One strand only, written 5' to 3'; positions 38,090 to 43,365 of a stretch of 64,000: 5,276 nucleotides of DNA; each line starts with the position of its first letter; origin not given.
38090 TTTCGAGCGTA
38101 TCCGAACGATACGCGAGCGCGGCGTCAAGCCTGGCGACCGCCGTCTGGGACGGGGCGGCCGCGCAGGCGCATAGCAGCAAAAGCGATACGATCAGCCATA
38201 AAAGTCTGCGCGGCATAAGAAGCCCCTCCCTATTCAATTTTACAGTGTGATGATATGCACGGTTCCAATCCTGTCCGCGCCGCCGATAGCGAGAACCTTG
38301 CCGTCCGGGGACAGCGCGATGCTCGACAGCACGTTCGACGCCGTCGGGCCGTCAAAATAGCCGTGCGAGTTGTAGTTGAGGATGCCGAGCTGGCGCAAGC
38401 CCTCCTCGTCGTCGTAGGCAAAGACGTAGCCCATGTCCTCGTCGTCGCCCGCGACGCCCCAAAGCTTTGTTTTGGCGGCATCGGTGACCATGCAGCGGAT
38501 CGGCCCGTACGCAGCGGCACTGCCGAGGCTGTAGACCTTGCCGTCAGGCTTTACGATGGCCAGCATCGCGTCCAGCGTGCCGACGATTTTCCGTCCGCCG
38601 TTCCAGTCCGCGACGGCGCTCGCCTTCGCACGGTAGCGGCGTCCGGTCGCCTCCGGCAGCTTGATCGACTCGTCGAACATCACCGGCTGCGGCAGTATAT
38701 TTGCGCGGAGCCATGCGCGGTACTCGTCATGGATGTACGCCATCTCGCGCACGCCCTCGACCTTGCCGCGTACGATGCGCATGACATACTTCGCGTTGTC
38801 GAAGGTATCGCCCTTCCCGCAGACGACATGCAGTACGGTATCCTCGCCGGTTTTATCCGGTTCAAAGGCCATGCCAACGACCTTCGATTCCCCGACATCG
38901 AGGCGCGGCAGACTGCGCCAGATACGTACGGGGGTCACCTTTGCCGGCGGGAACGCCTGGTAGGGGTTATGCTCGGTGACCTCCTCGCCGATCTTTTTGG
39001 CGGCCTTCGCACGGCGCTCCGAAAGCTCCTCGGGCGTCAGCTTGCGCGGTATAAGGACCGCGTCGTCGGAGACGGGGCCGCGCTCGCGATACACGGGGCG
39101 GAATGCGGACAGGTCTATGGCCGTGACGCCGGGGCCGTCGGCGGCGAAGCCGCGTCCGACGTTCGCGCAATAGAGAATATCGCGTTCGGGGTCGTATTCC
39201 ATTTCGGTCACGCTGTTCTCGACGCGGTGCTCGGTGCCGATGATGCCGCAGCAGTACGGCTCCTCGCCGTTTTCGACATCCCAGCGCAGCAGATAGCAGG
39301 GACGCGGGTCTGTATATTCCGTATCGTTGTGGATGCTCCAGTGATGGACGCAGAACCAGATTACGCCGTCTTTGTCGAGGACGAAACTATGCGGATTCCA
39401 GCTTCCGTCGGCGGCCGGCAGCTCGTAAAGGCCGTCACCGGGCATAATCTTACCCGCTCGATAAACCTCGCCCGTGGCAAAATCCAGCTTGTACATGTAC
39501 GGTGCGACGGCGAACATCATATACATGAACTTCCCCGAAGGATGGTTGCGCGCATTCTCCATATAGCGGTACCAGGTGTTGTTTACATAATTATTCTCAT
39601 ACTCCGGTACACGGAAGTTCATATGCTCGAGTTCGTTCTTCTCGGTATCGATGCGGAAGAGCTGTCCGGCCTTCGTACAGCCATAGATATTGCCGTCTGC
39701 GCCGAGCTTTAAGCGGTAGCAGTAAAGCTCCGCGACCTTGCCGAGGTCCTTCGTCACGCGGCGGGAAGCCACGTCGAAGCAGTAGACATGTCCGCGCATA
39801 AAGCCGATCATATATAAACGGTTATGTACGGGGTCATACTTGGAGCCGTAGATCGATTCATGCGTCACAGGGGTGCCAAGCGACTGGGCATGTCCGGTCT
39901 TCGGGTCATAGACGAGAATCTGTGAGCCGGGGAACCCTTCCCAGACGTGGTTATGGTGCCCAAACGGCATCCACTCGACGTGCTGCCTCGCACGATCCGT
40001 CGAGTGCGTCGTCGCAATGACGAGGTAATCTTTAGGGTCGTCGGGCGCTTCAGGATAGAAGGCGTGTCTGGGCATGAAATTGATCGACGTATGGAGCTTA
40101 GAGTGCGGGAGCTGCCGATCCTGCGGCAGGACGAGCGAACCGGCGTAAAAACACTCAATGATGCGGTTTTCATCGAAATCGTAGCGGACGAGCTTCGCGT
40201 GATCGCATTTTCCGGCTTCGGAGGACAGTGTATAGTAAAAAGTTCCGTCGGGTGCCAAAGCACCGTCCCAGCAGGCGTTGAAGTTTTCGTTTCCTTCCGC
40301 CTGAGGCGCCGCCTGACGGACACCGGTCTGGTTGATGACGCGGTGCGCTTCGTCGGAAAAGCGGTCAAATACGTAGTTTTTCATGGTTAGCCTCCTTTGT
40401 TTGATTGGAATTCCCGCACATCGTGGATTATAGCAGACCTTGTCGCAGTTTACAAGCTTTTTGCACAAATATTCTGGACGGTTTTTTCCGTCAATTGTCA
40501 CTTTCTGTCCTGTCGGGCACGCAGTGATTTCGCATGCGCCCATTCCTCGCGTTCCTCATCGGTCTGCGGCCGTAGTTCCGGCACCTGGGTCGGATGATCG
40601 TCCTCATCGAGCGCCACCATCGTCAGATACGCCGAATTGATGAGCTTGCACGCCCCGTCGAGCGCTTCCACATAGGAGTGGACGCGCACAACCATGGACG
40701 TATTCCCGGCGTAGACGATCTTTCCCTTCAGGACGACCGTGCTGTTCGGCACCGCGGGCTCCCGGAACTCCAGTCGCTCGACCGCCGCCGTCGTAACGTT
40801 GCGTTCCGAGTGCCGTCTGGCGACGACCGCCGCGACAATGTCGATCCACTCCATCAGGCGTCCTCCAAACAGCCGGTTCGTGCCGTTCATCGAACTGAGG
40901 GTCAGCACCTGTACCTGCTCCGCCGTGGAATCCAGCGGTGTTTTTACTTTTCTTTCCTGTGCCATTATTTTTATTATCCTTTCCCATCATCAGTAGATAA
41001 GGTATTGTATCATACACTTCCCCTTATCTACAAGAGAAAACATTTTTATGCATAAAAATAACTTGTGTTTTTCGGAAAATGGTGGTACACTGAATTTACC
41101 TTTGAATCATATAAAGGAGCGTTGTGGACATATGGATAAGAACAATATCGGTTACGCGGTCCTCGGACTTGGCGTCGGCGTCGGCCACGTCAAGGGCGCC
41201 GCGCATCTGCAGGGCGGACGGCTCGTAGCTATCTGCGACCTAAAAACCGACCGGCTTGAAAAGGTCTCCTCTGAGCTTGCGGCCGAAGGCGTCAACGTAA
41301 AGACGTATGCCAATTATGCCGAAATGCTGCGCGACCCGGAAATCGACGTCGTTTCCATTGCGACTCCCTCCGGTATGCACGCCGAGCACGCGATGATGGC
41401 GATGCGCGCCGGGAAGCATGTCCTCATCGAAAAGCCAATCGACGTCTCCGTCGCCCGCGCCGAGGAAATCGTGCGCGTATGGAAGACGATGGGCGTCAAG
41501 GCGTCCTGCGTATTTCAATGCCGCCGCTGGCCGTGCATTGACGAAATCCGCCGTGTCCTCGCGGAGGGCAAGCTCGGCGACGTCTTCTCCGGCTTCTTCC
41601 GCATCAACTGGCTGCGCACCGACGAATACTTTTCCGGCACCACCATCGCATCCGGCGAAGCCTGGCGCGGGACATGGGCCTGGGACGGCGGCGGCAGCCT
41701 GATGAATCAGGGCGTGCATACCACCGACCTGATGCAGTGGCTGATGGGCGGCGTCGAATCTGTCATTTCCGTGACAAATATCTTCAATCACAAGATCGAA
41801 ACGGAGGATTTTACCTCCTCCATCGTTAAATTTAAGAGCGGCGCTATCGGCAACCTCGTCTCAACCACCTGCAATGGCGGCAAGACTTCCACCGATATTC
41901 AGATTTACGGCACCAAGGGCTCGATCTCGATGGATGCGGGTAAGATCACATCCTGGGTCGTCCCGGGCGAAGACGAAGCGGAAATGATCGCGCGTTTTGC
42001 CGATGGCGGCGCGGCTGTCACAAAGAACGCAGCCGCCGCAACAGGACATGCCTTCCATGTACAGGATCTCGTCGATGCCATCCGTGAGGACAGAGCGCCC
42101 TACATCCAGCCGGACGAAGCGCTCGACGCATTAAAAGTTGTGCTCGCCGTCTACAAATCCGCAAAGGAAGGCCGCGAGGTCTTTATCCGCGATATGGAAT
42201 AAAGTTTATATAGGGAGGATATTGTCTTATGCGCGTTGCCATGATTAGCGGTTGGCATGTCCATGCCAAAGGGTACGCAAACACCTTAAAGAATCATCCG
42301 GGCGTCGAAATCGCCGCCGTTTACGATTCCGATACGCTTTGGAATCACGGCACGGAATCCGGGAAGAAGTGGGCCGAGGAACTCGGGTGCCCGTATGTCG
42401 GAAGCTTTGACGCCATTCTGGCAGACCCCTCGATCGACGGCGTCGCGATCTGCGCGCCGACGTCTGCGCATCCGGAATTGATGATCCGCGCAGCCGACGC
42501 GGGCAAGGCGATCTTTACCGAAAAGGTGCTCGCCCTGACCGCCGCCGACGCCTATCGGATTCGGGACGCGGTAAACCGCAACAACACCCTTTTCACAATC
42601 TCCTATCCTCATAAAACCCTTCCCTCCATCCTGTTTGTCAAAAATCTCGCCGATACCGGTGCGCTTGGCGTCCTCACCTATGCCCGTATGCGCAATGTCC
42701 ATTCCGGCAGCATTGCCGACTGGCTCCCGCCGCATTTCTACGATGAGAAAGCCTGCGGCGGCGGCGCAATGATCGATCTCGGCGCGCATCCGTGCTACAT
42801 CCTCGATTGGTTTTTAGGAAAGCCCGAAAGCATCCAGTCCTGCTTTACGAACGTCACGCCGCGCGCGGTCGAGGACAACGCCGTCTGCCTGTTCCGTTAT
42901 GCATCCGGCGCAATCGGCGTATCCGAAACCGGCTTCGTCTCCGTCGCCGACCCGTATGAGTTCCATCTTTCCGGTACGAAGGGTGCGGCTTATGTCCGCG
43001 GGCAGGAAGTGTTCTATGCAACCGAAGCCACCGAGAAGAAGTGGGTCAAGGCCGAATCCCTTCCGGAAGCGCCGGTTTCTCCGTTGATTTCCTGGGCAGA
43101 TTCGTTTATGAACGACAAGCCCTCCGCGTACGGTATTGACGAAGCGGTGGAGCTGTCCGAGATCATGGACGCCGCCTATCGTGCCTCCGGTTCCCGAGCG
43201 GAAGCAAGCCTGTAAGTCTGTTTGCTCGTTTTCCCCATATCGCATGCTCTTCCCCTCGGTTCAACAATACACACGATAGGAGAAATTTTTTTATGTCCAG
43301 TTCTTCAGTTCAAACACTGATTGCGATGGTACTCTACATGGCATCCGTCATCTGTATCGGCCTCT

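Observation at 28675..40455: Six-gene operon built around four tandem, diverged paralogs of an uncharacterised ~715-aa cytoplasmic propeller-like protein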

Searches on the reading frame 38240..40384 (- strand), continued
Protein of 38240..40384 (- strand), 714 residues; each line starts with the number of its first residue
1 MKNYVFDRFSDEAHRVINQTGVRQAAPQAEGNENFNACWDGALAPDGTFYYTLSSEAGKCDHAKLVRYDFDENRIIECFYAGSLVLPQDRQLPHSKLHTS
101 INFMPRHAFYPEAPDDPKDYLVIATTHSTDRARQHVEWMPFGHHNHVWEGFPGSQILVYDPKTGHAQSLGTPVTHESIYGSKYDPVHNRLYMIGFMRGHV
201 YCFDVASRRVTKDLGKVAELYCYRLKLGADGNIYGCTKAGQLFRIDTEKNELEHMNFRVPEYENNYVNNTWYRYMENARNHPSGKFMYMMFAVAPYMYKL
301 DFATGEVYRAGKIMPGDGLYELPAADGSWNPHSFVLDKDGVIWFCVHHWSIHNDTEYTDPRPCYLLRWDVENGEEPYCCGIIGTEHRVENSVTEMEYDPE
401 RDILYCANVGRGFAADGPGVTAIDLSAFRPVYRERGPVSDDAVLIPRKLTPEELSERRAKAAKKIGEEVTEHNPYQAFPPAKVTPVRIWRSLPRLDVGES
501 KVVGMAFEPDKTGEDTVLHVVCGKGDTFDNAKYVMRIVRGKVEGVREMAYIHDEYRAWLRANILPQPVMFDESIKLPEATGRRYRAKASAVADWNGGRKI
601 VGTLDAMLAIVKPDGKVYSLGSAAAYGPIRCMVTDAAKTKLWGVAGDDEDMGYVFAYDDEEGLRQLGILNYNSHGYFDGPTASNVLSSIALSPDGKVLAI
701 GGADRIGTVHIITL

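Call 70: find_encoding_contigs(protein=P0116, flank=8000, max_places=1)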
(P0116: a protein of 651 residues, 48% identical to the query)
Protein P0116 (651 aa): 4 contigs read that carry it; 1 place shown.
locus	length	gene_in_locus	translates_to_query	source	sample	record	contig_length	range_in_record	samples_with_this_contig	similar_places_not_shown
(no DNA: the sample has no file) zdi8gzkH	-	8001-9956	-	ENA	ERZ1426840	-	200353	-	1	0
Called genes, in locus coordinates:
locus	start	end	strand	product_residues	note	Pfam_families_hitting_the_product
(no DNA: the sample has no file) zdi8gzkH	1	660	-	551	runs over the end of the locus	PF00263:Secretin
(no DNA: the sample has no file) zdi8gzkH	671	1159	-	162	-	-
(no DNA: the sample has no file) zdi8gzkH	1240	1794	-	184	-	-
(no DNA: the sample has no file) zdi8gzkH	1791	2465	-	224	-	-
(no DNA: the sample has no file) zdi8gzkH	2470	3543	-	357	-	PF11104:PilM_2, PF14450:FtsA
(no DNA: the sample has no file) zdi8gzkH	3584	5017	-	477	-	PF16241:DUF4900 (faint)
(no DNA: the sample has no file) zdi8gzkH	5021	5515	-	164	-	-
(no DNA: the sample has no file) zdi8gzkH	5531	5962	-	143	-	PF07963:N_methyl (weak)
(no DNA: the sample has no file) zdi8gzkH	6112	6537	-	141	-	PF07963:N_methyl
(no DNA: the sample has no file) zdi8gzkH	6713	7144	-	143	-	PF07963:N_methyl (weak)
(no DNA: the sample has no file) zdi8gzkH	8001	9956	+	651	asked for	-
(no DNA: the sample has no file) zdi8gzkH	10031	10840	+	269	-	-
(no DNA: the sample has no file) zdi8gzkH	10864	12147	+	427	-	PF01120:Alpha_L_fucos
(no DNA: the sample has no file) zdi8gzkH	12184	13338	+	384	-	PF02012:BNR (faint), PF13088:BNR_2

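Call 71: find_encoding_contigs(protein=P0114, flank=8000, max_places=1)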
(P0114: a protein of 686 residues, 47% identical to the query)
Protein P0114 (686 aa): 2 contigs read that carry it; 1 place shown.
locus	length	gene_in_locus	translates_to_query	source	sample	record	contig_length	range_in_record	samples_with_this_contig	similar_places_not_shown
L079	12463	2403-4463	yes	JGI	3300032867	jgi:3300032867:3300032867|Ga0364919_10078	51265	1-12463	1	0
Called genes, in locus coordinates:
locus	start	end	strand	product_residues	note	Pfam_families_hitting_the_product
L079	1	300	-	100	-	?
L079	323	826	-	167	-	PF04945:YHS (faint)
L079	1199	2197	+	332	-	PF00356:LacI, PF00532:Peripla_BP_1, PF13377:Peripla_BP_3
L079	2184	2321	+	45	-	-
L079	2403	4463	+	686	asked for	-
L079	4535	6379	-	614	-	-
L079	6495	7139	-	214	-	PF04311:DUF459 (faint), PF00657:Lipase_GDSL, PF13472:Lipase_GDSL_2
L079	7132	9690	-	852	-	-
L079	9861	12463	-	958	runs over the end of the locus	-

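Call 72: find_encoding_contigs(protein=P0108, flank=8000, max_places=1)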
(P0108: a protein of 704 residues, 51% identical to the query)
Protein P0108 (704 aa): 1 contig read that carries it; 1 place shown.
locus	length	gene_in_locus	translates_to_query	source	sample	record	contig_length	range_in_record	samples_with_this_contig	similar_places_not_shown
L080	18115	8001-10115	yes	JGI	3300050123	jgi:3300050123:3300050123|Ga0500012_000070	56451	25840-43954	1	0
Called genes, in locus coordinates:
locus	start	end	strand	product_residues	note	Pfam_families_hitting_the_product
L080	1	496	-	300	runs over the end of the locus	PF04909:Amidohydro_2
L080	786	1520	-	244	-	PF02633:Creatininase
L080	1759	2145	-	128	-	PF07100:ASRT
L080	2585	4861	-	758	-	PF00356:LacI, PF00532:Peripla_BP_1, PF13407:Peripla_BP_4, PF13377:Peripla_BP_3 (weak), PF01547:SBP_bac_1, PF13416:SBP_bac_8, PF01547:SBP_bac_1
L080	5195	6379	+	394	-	PF01321:Creatinase_N, PF00557:Peptidase_M24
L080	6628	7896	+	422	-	PF01120:Alpha_L_fucos, PF14871:GHL6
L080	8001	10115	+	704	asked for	-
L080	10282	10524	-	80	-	-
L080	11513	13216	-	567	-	PF17389:Bac_rhamnosid6H, PF17390:Bac_rhamnosid_C (weak)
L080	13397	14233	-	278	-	PF00528:BPD_transp_1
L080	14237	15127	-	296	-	PF00528:BPD_transp_1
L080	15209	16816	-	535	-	PF01547:SBP_bac_1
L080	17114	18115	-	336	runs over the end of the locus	PF00356:LacI, PF00532:Peripla_BP_1, PF13407:Peripla_BP_4, PF13377:Peripla_BP_3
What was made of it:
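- GH29 adjacent twice more; GH78, LacI and a sugar ABC system nearby (calls 70-72).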

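Call 79: search_protein_families(library=pfam, proteins=[L001:4769-5158:+], max_evalue=0.001)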
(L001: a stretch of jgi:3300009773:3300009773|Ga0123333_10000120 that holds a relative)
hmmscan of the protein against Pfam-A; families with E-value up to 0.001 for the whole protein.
L001:4769-5158:+ (130 aa): 0 families

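Call 81: search_dna_similar(query=window:38240-40384:-, collection=plasmids, mode=protein, max_evalue=0.001, max_rows=10)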
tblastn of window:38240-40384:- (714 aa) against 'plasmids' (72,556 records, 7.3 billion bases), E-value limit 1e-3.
No match.
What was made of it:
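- No plasmid homolog was found (call 81).
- Tried and rejected: A plasmid search found no match (call 81).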

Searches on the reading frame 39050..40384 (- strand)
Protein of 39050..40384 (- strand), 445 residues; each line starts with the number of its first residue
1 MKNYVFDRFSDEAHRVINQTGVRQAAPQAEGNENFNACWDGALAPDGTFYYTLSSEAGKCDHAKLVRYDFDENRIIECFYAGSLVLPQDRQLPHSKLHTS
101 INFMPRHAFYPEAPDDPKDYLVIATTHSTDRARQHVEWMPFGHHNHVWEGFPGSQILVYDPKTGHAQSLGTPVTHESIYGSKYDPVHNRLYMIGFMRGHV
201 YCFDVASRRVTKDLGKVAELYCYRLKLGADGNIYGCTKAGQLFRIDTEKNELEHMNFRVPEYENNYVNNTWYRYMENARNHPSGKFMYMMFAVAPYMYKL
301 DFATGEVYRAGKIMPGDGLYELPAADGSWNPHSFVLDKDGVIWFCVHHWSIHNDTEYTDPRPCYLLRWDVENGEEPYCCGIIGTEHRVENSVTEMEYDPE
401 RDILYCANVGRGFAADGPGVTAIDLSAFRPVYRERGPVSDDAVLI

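Call 42: predict_structure(alignment_id=A5)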
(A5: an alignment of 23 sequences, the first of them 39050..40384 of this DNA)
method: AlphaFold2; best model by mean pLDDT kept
length: 445 residues; sequences in the alignment: 23
mean_pLDDT: 91.6   pTM: 0.92
mean pLDDT of the five models: 91.6, 90.8, 90.8, 90.8, 90.0
residues with pLDDT >= 90: 352; 70-90: 72; 50-70: 13; < 50: 8
segments of 3 or more residues with pLDDT < 50: 142-149
pLDDT, mean of each block of 10 residues (from residue 1): 90 97 96 94 97 88 96 97 79 89 96 94 92 72 46 89 96 88 97 90 95 86 89 95 97 96 89 93 96 95 97 94 88 94 94 79 96 95 96 96 96 94 98 97 90
secondary structure, 60 per line:
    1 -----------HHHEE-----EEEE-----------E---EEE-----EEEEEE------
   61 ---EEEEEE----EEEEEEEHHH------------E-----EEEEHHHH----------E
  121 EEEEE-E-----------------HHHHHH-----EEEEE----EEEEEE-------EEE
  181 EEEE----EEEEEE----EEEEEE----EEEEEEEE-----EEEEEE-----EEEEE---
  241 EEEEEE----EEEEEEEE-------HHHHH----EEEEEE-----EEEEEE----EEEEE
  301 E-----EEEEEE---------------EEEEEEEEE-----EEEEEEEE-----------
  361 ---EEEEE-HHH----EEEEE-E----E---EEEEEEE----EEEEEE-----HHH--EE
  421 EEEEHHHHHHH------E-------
elements in order: E22-25 E41-43 E49-54 E64-69 E74-80 E102-105 H106-109 E120-125 H145-150 E156-160 E165-170 E178-184 E189-194 E199-204 E209-216 E222-227 E233-237 E241-246 E251-258 H266-270 E275-280 E286-291 E296-301 E307-312 E328-336 E342-349 E364-368 E377-381 E392-398 E403-408 E419-424 H425-431

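Call 44: fold_search(model_id=the predicted structure, library=pdb)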
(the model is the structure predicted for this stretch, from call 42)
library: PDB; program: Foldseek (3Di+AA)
matches with E <= 10: 1646; with E <= 0.001: 1376
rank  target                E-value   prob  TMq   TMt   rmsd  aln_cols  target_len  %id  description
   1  5naf_C                5.3e-11  1.00  0.47  0.58   7.6       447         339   10  Co-crystal structure of an MeCP2 peptide with TBLR1 WD40 domain (released 2017-03-29)
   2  6vyc_A                5.9e-11  1.00  0.35  0.45  11.7       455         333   11  Crystal structure of WD-repeat domain of human WDR91 (released 2020-03-25)
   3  6y7n_A                9.6e-11  1.00  0.46  0.61   7.6       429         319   10  The crystal structure of the eight-bladed symmetrical designer protein Tako8 in the presence of tellurotungstic Anders (released 2020-12-16)
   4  5yzv_B                1.0e-10  1.00  0.51  0.75   4.6       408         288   12  Biophysical and structural characterization of the thermostable WD40 domain of a prokaryotic protein, Thermomonospora  (released 2018-10-03)
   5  5eap                  1.2e-10  1.00  0.51  0.70   5.5       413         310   10  Crystal structure of human WDR5 in complex with compound 9e (released 2015-11-04)
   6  2g9a_A                1.2e-10  1.00  0.51  0.69   6.3       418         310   11  Structural basis for the specific recognition of methylated histone H3 lysine 4 by the WD-40 protein WDR5 (released 2006-09-06)
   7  9ejo                  1.7e-10  1.00  0.33  0.41  14.8       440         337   11  Crystal structure of WDR91 in complex with XS381295 (released 2025-02-26)
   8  2co0_C                1.9e-10  1.00  0.50  0.70   6.2       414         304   10  WDR5 and unmodified Histone H3 complex at 2.25 Angstrom (released 2006-07-03)
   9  8fl0_NJ               1.9e-10  1.00  0.49  0.47   9.2       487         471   11  Human nucleolar pre-60S ribosomal subunit (State H) (released 2023-07-12)
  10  4cy5_A                2.3e-10  1.00  0.52  0.72   6.0       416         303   11  Crystal structure of the NSL1-WDS-NSL2 complex. (released 2014-05-14)
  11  8shj_B                2.3e-10  1.00  0.34  0.42  12.5       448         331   12  Crystal structure of the WD-repeat domain of human WDR91 in complex with MR45279 (released 2023-07-05)
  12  7w59_T                2.4e-10  1.00  0.52  0.71   5.0       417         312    9  The cryo-EM structure of human pre-C*-I complex (released 2022-06-22)
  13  9j9h_AR               2.4e-10  1.00  0.53  0.69   5.3       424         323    9  High-resolution cryo-EM structure of the Plasmodium falciparum 80S ribosome bound to RACK1 and E-tRNA (released 2025-06-04)
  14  3n0d                  2.5e-10  1.00  0.52  0.71   5.5       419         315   10  Crystal structure of WDR5 mutant (W330F) (released 2010-10-20)
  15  2g99_A                2.5e-10  1.00  0.51  0.72   5.8       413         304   10  Structural basis for the specific recognition of methylated histone H3 lysine 4 by the WD-40 protein WDR5 (released 2006-09-06)
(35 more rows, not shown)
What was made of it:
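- Closest known: Generic WD40 / seven-bladed beta-propellers. Same: The N-terminal 445 residues superpose on seven-bladed WD40 propellers, with a target-normalised TM-score of 0.70-0.75 (call 44).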

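Call 50: search_solved_structures(query=A5, max_evalue=10)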
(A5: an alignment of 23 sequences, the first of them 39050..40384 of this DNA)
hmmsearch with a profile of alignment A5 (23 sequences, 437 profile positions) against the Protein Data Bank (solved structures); distinct sequences matched with E-value up to 10: 11.
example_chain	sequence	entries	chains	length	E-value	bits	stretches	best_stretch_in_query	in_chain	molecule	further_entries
6tji_A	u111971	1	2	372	6.2e-08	34.9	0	218-241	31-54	Cake10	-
6tjh_A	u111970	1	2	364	1.2e-07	34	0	218-241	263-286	Cake9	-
6tjg_A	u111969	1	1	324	6.5e-07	31.6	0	218-241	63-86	Cake8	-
6tjf_A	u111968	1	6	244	9.8e-06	27.7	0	218-241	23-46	Cake6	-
6tje_A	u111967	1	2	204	4.2e-05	25.6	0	218-241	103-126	Cake5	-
6tjd_A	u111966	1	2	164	0.00028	22.9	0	218-241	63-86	Cake4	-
6tjc_A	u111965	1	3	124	0.0031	19.5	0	218-241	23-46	Cake3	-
6tjb_A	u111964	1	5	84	0.1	14.4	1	218-241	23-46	Cake2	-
9m58_A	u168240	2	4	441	0.19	13.6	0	272-311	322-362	Superoxide dismutase (SodC), Cu-Zn family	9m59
1qwj_A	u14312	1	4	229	0.71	11.7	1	19-77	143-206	cytidine monophospho-N-acetylneuraminic acid synthetase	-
8a22_AC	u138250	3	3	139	2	10.2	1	315-362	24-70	bL35m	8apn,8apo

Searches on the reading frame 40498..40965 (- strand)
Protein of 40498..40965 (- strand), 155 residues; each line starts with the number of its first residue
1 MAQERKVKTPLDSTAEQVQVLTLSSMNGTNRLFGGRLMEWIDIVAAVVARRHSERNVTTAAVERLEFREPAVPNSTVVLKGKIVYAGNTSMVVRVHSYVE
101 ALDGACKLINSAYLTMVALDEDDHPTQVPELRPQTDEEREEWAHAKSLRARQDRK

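Call 13: search_protein_families(library=pfam, proteins=[window:40498-40965:-], max_evalue=0.001)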
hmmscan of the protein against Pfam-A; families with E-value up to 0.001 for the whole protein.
window:40498-40965:- (155 aa): 1 family
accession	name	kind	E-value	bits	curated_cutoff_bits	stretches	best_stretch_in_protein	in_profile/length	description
PF03061.28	4HBT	-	4.5e-13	49.8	20.6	1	31-96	3-69/79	Thioesterase superfamily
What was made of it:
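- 40498..40965 (-): 4HBT (hotdog) thioesterase gene immediately upstream. It may be co-transcribed, and the adjacency is conserved. Call 13.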

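Call 56: search_protein_families(library=padloc, proteins=[window:40498-40965:-], max_evalue=0.01)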
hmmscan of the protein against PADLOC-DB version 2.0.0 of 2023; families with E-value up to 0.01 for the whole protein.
window:40498-40965:- (155 aa): 0 families

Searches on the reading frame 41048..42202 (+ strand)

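Call 12: search_protein_families(library=pfam, proteins=[window:41048-42202:+], max_evalue=0.001)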
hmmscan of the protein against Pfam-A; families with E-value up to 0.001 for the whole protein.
window:41048-42202:+ (384 aa): 3 families
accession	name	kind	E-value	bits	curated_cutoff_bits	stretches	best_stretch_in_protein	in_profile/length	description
PF22725.1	GFO_IDH_MocA_C3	-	2.2e-26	92.7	27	1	166-293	3-123/124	GFO/IDH/MocA C-terminal domain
PF02894.22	GFO_IDH_MocA_C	-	2e-25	90.3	22.9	1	170-378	3-216/218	Oxidoreductase family, C-terminal alpha/beta domain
PF01408.29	GFO_IDH_MocA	-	4e-24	86.1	24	1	35-153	2-117/120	Oxidoreductase family, NAD-binding Rossmann fold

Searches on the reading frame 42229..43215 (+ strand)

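Call 12: search_protein_families(library=pfam, proteins=[window:42229-43215:+], max_evalue=0.001)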
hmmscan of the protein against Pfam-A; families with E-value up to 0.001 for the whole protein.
window:42229-43215:+ (328 aa): 3 families
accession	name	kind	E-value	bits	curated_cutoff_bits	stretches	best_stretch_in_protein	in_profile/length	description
PF22725.1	GFO_IDH_MocA_C3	-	1.1e-21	77.5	27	1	137-254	4-123/124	GFO/IDH/MocA C-terminal domain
PF01408.29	GFO_IDH_MocA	-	1.2e-14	55.4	24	1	13-124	12-118/120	Oxidoreductase family, NAD-binding Rossmann fold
PF02894.22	GFO_IDH_MocA_C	-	8.3e-09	36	22.9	1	172-322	34-212/218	Oxidoreductase family, C-terminal alpha/beta domain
